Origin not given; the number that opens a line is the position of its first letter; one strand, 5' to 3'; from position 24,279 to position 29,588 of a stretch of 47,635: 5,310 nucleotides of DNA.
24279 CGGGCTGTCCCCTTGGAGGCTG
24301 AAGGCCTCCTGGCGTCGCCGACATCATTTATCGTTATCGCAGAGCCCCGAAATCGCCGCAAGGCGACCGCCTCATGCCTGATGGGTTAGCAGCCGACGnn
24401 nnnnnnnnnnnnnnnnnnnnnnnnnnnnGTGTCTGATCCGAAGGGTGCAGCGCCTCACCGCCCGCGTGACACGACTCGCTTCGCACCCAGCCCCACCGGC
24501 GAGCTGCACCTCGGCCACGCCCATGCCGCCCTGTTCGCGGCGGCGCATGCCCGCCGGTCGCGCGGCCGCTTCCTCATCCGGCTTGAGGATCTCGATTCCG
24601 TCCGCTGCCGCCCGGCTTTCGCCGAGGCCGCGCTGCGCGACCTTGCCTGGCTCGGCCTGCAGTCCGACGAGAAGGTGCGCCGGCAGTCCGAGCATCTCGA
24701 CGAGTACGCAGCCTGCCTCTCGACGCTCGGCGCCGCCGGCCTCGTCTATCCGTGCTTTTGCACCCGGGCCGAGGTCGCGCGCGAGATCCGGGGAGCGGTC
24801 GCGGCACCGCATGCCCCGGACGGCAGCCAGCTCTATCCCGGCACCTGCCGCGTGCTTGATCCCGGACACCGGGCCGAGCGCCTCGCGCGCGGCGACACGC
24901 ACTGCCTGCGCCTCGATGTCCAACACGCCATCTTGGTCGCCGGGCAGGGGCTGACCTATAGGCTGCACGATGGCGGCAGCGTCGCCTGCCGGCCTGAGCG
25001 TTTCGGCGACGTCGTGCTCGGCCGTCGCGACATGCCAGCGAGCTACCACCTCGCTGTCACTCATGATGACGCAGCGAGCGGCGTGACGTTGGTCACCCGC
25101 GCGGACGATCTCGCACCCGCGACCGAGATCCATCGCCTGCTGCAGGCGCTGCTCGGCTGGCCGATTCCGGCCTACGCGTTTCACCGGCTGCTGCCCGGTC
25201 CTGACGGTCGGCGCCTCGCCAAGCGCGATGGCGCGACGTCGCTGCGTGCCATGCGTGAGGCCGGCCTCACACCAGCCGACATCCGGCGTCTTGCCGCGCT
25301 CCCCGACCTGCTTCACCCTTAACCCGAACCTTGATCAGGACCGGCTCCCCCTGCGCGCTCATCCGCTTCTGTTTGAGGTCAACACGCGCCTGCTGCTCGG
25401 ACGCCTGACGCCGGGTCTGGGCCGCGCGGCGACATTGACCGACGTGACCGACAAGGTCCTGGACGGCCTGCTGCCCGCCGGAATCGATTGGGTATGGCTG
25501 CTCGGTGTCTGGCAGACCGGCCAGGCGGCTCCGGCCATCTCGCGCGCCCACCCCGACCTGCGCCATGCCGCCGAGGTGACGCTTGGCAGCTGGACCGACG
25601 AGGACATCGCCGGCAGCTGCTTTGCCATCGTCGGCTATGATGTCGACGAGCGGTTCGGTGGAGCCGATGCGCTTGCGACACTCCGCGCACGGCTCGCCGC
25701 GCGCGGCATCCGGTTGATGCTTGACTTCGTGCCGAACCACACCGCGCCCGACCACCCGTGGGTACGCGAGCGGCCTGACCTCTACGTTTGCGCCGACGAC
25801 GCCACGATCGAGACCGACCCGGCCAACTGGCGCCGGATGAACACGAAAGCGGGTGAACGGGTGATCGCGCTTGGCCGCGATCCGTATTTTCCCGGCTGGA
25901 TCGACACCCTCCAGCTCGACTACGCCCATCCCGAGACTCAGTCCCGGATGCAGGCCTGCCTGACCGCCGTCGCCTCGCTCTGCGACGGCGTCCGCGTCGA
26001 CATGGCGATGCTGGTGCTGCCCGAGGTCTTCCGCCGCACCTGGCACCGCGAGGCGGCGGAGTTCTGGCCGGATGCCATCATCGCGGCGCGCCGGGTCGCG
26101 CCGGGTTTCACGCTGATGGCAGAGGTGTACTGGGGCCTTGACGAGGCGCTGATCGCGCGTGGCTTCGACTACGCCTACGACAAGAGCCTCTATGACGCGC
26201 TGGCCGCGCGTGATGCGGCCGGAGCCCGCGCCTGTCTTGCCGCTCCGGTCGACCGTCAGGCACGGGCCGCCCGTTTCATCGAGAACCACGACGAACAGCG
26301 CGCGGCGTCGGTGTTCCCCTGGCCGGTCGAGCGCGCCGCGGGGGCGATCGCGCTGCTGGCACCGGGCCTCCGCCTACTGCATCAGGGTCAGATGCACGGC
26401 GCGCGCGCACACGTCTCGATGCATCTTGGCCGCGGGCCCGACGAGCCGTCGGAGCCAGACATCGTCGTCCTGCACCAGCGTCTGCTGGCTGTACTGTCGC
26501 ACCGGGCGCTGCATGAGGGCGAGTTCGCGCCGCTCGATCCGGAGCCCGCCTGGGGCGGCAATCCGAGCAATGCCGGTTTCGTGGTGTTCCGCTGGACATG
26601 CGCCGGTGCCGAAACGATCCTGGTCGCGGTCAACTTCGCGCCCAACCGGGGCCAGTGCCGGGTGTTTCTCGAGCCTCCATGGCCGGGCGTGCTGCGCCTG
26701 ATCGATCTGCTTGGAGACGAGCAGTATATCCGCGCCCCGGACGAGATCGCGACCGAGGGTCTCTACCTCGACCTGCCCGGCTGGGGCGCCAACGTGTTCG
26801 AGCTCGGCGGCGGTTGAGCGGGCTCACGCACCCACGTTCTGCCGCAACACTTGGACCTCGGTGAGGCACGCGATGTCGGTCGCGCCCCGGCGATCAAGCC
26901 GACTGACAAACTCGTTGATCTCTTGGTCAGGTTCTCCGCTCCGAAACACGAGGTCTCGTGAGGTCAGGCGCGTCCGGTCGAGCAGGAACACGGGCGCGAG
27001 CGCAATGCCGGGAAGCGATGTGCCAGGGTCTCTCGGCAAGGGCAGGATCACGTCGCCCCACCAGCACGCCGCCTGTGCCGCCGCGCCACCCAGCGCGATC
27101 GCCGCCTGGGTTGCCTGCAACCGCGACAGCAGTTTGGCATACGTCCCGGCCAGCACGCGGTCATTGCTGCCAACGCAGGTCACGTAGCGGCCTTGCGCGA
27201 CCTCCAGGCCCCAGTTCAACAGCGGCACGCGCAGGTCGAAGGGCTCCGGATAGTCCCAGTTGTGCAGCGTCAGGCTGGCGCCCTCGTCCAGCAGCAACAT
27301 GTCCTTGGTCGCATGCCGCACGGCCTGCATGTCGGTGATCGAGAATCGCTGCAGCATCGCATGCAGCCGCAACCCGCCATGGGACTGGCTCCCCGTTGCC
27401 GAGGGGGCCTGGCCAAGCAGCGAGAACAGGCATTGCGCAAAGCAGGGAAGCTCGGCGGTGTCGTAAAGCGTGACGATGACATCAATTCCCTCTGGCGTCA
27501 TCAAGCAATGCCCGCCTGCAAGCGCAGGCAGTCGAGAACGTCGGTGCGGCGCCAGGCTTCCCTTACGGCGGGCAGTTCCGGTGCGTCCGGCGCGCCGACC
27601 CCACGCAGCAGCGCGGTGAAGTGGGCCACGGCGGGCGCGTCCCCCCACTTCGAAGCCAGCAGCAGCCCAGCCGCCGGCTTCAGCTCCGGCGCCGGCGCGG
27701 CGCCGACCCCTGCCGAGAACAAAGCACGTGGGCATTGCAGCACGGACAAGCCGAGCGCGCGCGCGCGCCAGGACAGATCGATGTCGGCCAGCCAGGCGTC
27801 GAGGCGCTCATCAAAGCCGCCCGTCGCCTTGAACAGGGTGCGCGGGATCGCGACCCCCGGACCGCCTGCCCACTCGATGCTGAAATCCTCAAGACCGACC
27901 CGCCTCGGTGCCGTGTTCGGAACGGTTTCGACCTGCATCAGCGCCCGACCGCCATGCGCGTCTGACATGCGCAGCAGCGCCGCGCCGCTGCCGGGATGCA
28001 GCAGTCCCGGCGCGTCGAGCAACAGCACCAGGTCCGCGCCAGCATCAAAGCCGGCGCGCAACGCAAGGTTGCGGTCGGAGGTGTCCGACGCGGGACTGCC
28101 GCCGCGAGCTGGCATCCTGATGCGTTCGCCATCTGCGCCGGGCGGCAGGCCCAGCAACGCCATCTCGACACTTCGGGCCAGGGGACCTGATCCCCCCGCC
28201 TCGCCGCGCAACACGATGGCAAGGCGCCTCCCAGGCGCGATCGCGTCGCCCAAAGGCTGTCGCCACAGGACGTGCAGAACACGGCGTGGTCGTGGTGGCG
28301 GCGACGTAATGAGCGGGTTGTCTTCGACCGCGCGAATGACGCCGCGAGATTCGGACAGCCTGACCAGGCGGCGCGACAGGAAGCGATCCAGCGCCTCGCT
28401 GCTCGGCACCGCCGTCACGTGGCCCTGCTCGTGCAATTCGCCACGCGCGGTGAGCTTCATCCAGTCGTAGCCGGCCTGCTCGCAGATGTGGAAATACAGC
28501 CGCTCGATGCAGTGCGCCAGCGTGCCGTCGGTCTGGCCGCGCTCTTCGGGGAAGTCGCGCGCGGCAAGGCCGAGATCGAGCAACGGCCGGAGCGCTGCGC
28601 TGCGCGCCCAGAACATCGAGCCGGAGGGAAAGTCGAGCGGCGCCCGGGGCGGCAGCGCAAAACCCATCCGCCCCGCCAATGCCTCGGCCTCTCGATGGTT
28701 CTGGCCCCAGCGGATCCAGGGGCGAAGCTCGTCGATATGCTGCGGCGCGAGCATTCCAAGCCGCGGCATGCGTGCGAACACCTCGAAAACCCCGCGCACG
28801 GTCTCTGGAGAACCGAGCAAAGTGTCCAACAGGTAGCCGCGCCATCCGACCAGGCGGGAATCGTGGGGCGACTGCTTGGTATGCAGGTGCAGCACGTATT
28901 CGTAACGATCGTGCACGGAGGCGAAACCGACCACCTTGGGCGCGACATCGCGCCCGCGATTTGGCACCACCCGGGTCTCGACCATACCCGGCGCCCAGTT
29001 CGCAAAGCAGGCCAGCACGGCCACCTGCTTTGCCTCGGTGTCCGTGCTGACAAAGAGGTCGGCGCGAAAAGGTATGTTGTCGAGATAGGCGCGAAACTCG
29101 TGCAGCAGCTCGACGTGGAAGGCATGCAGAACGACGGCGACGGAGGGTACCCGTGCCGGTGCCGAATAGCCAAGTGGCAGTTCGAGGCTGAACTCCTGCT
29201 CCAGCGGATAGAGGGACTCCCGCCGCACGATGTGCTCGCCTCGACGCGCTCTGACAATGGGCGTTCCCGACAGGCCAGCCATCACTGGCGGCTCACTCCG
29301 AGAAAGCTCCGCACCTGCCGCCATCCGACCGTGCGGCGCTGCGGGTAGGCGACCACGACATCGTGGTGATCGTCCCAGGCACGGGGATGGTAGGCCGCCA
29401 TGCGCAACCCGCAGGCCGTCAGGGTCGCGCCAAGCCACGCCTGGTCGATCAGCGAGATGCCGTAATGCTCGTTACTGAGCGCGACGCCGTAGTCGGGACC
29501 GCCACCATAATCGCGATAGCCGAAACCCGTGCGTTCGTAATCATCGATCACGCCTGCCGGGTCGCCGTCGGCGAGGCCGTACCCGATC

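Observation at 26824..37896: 11-kb, seven-gene glycan-assembly module built from unusual fusion proteins, with no transporter, primer or sugar-precursor genes in view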

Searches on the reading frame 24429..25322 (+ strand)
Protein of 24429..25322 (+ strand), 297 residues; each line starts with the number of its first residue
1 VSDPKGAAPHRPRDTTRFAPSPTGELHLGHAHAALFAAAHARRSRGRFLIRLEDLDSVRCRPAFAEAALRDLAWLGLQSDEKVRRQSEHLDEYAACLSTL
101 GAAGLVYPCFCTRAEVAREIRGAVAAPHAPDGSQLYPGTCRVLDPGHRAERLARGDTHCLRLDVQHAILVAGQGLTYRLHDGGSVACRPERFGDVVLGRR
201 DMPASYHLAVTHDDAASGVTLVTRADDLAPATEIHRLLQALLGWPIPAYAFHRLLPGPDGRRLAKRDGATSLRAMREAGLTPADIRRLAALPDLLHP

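Call 7: search_protein_families(library=pfam, proteins=[window:24429-25322:+], max_evalue=0.001)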
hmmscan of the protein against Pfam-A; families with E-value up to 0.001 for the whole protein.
window:24429-25322:+ (297 aa): 1 family
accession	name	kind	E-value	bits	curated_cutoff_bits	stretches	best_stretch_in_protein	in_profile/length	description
PF00749.27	tRNA-synt_1c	-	4.8e-44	151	23.4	1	16-282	4-265/314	tRNA synthetases class I (E and Q), catalytic domain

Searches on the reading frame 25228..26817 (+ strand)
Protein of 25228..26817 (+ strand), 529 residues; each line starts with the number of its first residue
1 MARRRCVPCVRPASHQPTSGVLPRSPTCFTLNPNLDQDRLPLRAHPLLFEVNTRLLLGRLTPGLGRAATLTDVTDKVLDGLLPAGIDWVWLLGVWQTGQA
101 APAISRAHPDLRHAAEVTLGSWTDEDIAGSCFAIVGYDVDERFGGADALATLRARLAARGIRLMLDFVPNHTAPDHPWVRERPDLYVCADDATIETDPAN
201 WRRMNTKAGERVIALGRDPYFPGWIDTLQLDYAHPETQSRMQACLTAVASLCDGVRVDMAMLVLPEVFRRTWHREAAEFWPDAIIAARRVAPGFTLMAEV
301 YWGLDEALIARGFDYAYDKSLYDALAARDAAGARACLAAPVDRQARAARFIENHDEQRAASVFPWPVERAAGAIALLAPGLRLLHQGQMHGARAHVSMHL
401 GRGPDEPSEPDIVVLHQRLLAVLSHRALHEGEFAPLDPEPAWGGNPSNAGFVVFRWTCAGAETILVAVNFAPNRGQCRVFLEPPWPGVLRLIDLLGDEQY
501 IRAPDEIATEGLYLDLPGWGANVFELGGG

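Call 7: search_protein_families(library=pfam, proteins=[window:25228-26817:+], max_evalue=0.001)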
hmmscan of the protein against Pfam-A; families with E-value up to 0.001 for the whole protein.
window:25228-26817:+ (529 aa): 1 family
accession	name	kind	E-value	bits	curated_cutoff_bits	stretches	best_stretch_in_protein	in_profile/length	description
PF00128.31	Alpha-amylase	-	2.7e-12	47.1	22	1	137-301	57-242/446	Alpha amylase, catalytic domain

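Call 13: search_protein_families(library=ncbifam, proteins=[window:25228-26817:+], max_evalue=0.01)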
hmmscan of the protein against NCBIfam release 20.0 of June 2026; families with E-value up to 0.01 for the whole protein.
window:25228-26817:+ (529 aa): 9 families
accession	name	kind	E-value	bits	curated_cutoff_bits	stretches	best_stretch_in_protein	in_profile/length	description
NF008051.0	PRK10785.1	equivalog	1.4e-08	33.4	568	1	137-182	216-261/607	maltodextrin glucosidase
NF041321.1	Alpha-amyl_MalA_Halo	equivalog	1.1e-07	30.7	875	1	137-394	320-557/666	alpha-amylase MalA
TIGR02403.1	trehalose_treC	equivalog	7.3e-07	28.2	799.05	1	137-202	65-135/544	alpha,alpha-phosphotrehalase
NF008183.0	PRK10933.1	subfamily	3.4e-06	26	535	1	138-263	72-205/551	alpha,alpha-phosphotrehalase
NF041090.1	Cyc-maltodext_AglB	equivalog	5.2e-06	25.5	540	1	137-481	102-415/470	cyclomaltodextrinase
NF051899.1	BetGalacBglAAgro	equivalog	0.00027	19.5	900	1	138-202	67-139/537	beta-galactosidase BglA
TIGR02401.1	trehalose_TreY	equivalog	0.0006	18.2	498.65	1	138-174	56-92/838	malto-oligosyltrehalose synthase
TIGR02456.1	treS_nterm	equivalog_domain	0.0029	16.2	678.35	1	139-181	68-110/539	maltose alpha-D-glucosyltransferase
NF011085.0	PRK14511.1-2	equivalog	0.0031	15.7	1312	1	132-173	52-94/873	malto-oligosyltrehalose synthase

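Call 74: find_related_loci(query=window:25228-26817:+, collection=metagenome_contigs, flank=10000)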
Query window:25228-26817:+ (529 aa) in metagenome_contigs; peptide patterns used: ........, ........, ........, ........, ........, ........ (x = any residue, [..] = any of these).
133 stretches matched a pattern; 4 encode a relative of the query (tblastn E <= 1e-3); 4 distinct loci.
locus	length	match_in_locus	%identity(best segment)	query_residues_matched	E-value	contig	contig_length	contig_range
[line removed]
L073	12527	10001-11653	24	47-524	1e-26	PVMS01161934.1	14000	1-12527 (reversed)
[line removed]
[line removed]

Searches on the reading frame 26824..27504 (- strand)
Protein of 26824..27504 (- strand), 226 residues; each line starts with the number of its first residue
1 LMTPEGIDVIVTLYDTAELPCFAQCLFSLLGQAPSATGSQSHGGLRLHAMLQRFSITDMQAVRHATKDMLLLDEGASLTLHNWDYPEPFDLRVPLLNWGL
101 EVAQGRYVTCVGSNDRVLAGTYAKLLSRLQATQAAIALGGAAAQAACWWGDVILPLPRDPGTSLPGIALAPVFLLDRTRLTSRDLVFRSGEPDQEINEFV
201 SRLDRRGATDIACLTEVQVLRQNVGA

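Call 23: search_protein_families(library=pfam, proteins=[window:26824-27504:-], max_evalue=10)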
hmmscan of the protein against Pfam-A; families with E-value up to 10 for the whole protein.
window:26824-27504:- (226 aa): 1 family
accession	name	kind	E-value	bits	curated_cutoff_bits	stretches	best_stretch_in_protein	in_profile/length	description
PF00535.33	Glycos_transf_2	-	0.03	14.7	23.3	1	96-142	70-116/168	Glycosyl transferase family 2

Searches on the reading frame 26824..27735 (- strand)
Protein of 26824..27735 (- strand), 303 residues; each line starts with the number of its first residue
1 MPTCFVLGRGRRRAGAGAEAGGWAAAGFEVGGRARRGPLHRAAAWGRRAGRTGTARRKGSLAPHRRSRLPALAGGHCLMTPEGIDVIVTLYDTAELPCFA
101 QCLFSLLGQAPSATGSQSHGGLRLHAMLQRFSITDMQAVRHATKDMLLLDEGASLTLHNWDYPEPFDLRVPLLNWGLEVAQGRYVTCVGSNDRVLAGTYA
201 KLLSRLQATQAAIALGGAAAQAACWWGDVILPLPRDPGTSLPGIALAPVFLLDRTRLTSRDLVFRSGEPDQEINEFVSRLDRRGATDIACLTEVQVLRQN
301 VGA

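Call 4: search_protein_families(library=pfam, proteins=[window:26824-27735:-], max_evalue=0.01)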
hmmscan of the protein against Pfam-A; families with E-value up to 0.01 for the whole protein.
window:26824-27735:- (303 aa): 0 families

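Call 13: search_protein_families(library=ncbifam, proteins=[window:26824-27735:-], max_evalue=0.01)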
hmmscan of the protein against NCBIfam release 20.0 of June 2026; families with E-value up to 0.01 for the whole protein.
window:26824-27735:- (303 aa): 1 family
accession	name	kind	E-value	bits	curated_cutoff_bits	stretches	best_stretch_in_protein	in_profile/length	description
NF007482.0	PRK10073.1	equivalog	0.008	15.2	423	0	174-211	78-115/334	glycosyltransferase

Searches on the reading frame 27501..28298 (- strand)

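Call 23: search_protein_families(library=pfam, proteins=[window:27501-28298:-], max_evalue=10)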
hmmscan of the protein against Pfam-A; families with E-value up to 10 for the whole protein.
window:27501-28298:- (265 aa): 1 family
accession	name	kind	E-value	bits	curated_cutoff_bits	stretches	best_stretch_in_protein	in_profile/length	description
PF13641.12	Glyco_tranf_2_3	-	0.14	12.5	27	1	139-193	154-208/230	Glycosyltransferase like family 2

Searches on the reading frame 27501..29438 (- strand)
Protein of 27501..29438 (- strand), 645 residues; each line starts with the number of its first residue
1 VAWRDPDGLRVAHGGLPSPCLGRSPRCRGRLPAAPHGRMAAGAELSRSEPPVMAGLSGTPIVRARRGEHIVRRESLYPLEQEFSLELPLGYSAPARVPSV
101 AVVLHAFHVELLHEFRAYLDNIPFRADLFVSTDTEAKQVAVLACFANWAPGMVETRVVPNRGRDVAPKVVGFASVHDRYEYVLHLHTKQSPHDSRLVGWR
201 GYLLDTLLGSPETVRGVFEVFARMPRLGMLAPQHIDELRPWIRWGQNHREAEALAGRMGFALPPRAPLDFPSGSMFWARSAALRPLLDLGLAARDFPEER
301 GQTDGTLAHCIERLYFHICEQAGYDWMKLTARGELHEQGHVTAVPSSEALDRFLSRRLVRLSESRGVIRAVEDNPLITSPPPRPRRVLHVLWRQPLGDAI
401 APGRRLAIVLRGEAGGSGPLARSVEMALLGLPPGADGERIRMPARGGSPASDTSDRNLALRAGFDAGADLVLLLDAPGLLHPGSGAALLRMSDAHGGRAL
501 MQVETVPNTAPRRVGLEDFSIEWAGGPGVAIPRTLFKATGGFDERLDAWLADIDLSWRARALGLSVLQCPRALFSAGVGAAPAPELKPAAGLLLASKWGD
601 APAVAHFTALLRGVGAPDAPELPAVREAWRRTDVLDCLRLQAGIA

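Call 4: search_protein_families(library=pfam, proteins=[window:27501-29438:-], max_evalue=0.01)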
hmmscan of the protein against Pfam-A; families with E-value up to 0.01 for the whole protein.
window:27501-29438:- (645 aa): 1 family
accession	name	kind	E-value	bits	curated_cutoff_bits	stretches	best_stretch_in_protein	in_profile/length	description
PF05045.17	RgpF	-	2.6e-48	165.4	25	1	99-324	271-503/503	Rhamnan synthesis protein F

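Call 13: search_protein_families(library=ncbifam, proteins=[window:27501-29438:-], max_evalue=0.01)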
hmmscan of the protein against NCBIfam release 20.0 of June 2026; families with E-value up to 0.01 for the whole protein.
window:27501-29438:- (645 aa): 0 families

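Call 15: search_solved_structures(query=window:27501-29438:-, max_evalue=1)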
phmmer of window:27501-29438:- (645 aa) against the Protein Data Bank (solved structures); distinct sequences matched with E-value up to 1: 0.

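Call 82: search_solved_structures(query=A7, max_evalue=10)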
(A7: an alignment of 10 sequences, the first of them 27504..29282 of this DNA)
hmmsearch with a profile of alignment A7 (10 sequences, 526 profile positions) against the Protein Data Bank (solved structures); distinct sequences matched with E-value up to 10: 3.
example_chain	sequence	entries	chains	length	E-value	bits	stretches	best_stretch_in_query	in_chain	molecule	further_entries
8kac_A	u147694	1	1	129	0.33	12.8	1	352-457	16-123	De novo design protein -NX1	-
3c2q_A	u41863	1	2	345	0.49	12.2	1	323-451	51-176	Uncharacterized conserved protein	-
3nqa_A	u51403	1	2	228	2.3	10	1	391-444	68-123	Orotidine 5'-phosphate decarboxylase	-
